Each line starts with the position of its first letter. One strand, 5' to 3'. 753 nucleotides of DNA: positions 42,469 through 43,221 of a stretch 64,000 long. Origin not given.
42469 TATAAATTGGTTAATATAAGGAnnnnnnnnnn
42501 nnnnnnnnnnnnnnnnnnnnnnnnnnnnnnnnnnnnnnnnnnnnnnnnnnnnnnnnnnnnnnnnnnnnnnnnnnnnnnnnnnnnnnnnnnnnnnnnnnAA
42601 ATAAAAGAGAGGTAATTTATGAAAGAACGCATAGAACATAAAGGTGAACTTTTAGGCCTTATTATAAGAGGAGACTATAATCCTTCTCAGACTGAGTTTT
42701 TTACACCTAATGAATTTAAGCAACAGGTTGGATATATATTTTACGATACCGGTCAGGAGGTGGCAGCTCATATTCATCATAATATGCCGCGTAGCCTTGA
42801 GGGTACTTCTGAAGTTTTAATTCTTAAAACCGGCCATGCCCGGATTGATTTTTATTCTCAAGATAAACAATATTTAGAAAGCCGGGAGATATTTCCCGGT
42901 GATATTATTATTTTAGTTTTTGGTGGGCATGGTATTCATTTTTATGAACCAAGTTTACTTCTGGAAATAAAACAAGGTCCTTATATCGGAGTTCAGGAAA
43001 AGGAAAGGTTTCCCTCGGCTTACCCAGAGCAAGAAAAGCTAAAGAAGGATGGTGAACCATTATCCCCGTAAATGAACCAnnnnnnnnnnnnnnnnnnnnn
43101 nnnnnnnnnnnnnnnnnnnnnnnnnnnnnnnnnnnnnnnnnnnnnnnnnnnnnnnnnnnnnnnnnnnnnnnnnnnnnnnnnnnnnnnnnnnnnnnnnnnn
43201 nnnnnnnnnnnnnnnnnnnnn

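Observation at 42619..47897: Arn-like polyprenyl-phosphate aminosugar transfer module with an inserted B12-radical SAM enzyme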

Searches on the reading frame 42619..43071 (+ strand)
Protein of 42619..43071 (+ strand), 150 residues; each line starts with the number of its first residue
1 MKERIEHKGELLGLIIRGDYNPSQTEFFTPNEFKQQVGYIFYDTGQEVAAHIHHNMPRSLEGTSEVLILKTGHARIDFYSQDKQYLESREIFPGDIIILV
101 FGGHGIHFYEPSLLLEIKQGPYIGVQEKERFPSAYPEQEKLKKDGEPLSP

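Call 4: search_protein_families(library=pfam, proteins=[window:42619-43071:+])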
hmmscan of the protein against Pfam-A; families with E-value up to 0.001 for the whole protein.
window:42619-43071:+ (150 aa): 0 families

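Call 5: search_protein_families(library=ncbifam, proteins=[window:42619-43071:+], max_evalue=0.01)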
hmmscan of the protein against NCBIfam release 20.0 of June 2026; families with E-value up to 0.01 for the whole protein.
window:42619-43071:+ (150 aa): 2 families
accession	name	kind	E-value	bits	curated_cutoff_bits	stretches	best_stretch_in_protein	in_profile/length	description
TIGR04366.1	cupin_WbuC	subfamily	0.00086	19.2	42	1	39-132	38-129/132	WbuC family cupin fold metalloprotein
NF010555.0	PRK13949.1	equivalog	0.0052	16.9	180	0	25-73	32-80/175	shikimate kinase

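Call 48: search_solved_structures(query=A4, max_evalue=10, show_alignments=1)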
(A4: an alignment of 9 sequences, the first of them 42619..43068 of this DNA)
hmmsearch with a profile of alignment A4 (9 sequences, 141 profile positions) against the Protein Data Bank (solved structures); distinct sequences matched with E-value up to 10: 5.
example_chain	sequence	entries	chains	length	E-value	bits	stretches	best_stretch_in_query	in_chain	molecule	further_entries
6l4m_A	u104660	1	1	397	0.079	15.9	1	64-104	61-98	Vicilin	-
4gdn_A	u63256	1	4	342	0.087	15.7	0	42-75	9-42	Protein flp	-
5cad_A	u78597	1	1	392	0.81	12.6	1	63-106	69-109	SM80.1 Vicilin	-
6l4c_A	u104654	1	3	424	1.2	12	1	53-99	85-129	48-kDa glycoprotein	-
2do8_A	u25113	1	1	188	1.2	12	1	10-74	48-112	UPF0301 protein HD_1794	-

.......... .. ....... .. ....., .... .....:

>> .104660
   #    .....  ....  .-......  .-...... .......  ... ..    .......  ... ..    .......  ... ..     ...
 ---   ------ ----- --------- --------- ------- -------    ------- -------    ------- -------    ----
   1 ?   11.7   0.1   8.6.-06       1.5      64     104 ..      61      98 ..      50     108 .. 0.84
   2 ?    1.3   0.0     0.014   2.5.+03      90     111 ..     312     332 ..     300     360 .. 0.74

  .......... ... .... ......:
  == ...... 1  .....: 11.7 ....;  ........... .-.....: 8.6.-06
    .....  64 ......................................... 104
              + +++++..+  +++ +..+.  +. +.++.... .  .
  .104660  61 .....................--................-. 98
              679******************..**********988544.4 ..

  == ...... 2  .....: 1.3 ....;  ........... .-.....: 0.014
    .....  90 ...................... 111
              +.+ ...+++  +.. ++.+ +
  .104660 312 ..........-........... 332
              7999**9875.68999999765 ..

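Call 49: search_protein_families(library=pfam, alignment_id=A4, max_evalue=1)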
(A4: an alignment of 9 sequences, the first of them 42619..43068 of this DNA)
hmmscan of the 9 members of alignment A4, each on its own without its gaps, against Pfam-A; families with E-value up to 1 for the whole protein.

A. member 1, window:42619-43068:+ (150 aa): 1 family
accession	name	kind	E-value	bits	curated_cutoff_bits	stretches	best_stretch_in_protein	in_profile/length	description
PF23853.1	DUF7216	-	0.055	14.5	27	1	32-66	43-77/107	Family of unknown function (DUF7216)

B. families by the number of members that match (of 9 scanned): 3 families
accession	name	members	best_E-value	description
PF23853.1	DUF7216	1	0.055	Family of unknown function (DUF7216)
PF20002.4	fvmX3-analog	1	0.14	FtsH ternary system domain X3-analog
PF00190.28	Cupin_1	1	0.18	Cupin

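Call 65: find_homologous_proteins(query=window:42619-43068:+, max_evalue=0.001)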
Query window:42619-43068:+ (150 aa): 235 proteins with E <= 0.001 among 278 candidates; the best 120 are listed.
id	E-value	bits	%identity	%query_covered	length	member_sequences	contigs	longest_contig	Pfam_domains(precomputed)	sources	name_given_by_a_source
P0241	1.5e-95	335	100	100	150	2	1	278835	-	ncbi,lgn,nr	ncbi:MAG: hypothetical protein K9L86_03030 [Candidatus Omnitrophica bacterium]|nr:hypothetical prote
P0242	4.1e-62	227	71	93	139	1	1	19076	-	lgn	-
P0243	2.3e-60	221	67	93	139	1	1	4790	-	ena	-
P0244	4.0e-60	220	68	93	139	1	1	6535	-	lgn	-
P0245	2.3e-59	218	68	97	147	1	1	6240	-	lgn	-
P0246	6.6e-59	216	66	93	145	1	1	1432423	-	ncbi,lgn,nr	ncbi:MAG: hypothetical protein JSV93_05335 [Candidatus Omnitrophota bacterium]|nr:MAG: hypothetical 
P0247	1.8e-58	215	70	89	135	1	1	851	-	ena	-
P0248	3.4e-58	214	68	90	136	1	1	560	-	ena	-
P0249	7.4e-58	213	70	91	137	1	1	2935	-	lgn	-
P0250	7.5e-58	213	67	92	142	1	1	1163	-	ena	-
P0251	7.7e-58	213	67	93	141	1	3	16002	-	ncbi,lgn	-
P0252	1.9e-57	211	65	93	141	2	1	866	-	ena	-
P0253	5.6e-57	210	68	93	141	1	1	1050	-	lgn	-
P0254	6.4e-57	210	68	93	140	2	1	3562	-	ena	-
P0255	8.2e-57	209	71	87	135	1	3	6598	-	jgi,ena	-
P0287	7.1e-36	141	46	96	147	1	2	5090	-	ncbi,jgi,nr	ncbi:MAG: hypothetical protein HQ541_11755 [Mariniphaga sp.]|nr:hypothetical protein [Mariniphaga sp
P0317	4.3e-35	139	45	93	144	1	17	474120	-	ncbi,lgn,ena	-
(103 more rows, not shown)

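Call 67: find_encoding_contigs(protein=P0317, flank=7000, max_places=2)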
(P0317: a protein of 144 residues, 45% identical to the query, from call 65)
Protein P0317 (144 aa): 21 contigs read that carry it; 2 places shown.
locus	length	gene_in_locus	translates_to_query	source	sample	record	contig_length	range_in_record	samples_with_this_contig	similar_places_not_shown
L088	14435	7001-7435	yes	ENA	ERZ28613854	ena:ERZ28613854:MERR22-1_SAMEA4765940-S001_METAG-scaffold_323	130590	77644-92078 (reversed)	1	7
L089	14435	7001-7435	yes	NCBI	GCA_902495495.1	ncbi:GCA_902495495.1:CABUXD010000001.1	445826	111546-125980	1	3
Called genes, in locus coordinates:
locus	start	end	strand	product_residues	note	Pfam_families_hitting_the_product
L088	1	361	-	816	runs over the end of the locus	PF04392:ABC_sub_bind (weak), PF02321:OEP (faint)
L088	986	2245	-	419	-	PF00669:Flagellin_N, PF00700:Flagellin_C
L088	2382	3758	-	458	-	PF13231:PMT_2 (weak)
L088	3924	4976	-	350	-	PF01370:Epimerase, PF04321:RmlD_sub_bind, PF16363:GDP_Man_Dehyd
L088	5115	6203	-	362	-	PF01370:Epimerase, PF04321:RmlD_sub_bind (weak), PF16363:GDP_Man_Dehyd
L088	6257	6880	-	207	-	PF00132:Hexapep (faint)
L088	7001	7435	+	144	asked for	-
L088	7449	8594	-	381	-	-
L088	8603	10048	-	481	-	PF03062:MBOAT, PF13813:MBOAT_2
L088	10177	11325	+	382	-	PF01041:DegT_DnrJ_EryC1, PF00155:Aminotran_1_2, PF01212:Beta_elim_lyase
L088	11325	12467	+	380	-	PF13439:Glyco_transf_4 (faint), PF00534:Glycos_transf_1, PF13692:Glyco_trans_1_4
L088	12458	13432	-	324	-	PF22882:GT-D-like (faint)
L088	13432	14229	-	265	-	-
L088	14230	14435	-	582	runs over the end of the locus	PF00535:Glycos_transf_2, PF10111:Glyco_tranf_2_2, PF13641:Glyco_tranf_2_3, PF01531:Glyco_transf_11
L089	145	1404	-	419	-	PF00669:Flagellin_N, PF00700:Flagellin_C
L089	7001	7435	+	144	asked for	-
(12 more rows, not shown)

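Call 68: find_encoding_contigs(protein=P0287, flank=7000, max_places=2)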
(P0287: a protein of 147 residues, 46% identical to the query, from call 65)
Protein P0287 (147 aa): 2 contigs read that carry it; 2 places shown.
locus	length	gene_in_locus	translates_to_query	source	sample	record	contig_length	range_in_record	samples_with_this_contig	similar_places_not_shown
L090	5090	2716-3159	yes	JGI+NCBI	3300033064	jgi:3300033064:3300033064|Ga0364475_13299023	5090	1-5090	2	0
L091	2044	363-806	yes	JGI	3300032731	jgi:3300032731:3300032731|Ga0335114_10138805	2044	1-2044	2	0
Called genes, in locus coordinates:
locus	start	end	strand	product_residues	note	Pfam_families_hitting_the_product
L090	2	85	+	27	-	?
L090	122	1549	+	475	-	PF01943:Polysacc_synt, PF13440:Polysacc_synt_3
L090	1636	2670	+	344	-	-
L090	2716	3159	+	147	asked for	-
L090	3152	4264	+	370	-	PF01041:DegT_DnrJ_EryC1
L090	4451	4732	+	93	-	PF14294:DUF4372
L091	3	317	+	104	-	?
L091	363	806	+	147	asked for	-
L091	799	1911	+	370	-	PF01041:DegT_DnrJ_EryC1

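Call 73: predict_structure(alignment_id=A6)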
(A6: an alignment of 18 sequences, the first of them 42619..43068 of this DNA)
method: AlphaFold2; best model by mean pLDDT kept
length: 150 residues; sequences in the alignment: 18
mean_pLDDT: 83.9   pTM: 0.75
mean pLDDT of the five models: 83.9, 81.9, 80.8, 79.4, 78.5
residues with pLDDT >= 90: 77; 70-90: 49; 50-70: 17; < 50: 7
segments of 3 or more residues with pLDDT < 50: 145-150
pLDDT, mean of each block of 10 residues (from residue 1): 90 88 87 86 94 72 83 95 94 94 93 91 78 70 46
secondary structure, 60 per line:
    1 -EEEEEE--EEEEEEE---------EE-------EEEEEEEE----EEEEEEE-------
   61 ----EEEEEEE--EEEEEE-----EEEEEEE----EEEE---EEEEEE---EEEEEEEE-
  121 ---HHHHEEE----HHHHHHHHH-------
elements in order: E2-7 E10-16 E35-42 E47-53 E65-71 E74-79 E85-91 E96-99 E103-108 E112-119 H124-127 E128-130 H135-143

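Call 76: fold_search(model_id=the predicted structure, library=pdb)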
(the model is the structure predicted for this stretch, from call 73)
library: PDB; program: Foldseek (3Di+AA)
matches with E <= 10: 1900; with E <= 0.001: 256
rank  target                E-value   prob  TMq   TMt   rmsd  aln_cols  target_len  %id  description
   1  4met_A                6.7e-06  1.00  0.53  0.23  10.0       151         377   16  Assigning the EPR Fine Structure Parameters of the Mn(II) Centers in Bacillus subtilis Oxalate Decarboxylase by Site-D (released 2014-03-05)
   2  3s0m                  1.3e-05  1.00  0.51  0.22   6.7       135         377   15  A Structural Element that Modulates Proton-Coupled Electron Transfer in Oxalate Decarboxylase (released 2012-04-25)
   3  2uy8                  1.4e-05  1.00  0.53  0.23   8.6       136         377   18  R92A mutant of Bacillus subtilis Oxalate Decarboxylase OxdC (released 2007-08-21)
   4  5hi0                  1.4e-05  1.00  0.53  0.23  10.0       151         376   16  The Substrate Binding Mode and Chemical Basis of a Reaction Specificity Switch in Oxalate Decarboxylase (released 2016-04-06)
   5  1uw8                  1.6e-05  1.00  0.53  0.23  10.1       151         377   16  CRYSTAL STRUCTURE OF OXALATE DECARBOXYLASE (released 2004-02-19)
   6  2v09                  1.6e-05  1.00  0.53  0.23  10.1       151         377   16  SENS161-164DSSN mutant of Bacillus subtilis Oxalate Decarboxylase OxdC (released 2007-10-30)
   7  6orm_A                1.8e-05  1.00  0.54  0.51   3.9       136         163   15  Crystal Structure of Peruvianin-I (Cysteine peptidase from Thevetia peruviana latex) (released 2020-05-06)
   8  2uy9                  1.9e-05  1.00  0.49  0.21   6.9       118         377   18  E162A mutant of Bacillus subtilis Oxalate Decarboxylase OxdC (released 2007-08-21)
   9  6ufi                  2.0e-05  1.00  0.53  0.23   6.8       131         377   17  W96Y Oxalate Decarboxylase (Bacillus subtilis) (released 2020-09-30)
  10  2uyb                  2.0e-05  1.00  0.53  0.23  10.1       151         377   16  S161A mutant of Bacillus subtilis Oxalate Decarboxylase OxdC (released 2007-08-21)
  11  2uya                  2.1e-05  1.00  0.49  0.21   6.3       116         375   17  DEL162-163 mutant of Bacillus subtilis Oxalate Decarboxylase OxdC (released 2007-08-21)
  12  1ipj_B                2.3e-05  1.00  0.51  0.23   5.3       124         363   11  CRYSTAL STRUCTURES OF RECOMBINANT AND NATIVE SOYBEAN BETA-CONGLYCININ BETA HOMOTRIMERS COMPLEXES WITH N-ACETYL-D-GLUCO (released 2002-05-16)
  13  5vg3_A                2.4e-05  1.00  0.49  0.21   6.9       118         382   18  Structure of Oxalate Decarboxylase from Bacillus subtilis at pH 4.6 (released 2017-10-18)
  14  3fjs_D                2.5e-05  1.00  0.49  0.70   3.2        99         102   17  CRYSTAL STRUCTURE OF A PUTATIVE BIOSYNTHETIC PROTEIN WITH RMLC-LIKE CUPIN FOLD (REUT_B4087) FROM RALSTONIA EUTROPHA JM (released 2009-01-13)
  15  2cv6                  2.5e-05  1.00  0.48  0.21   9.3       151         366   12  Crystal Structure of 8Salpha Globulin, the Major Seed Storage Protein of Mungbean (released 2006-06-27)
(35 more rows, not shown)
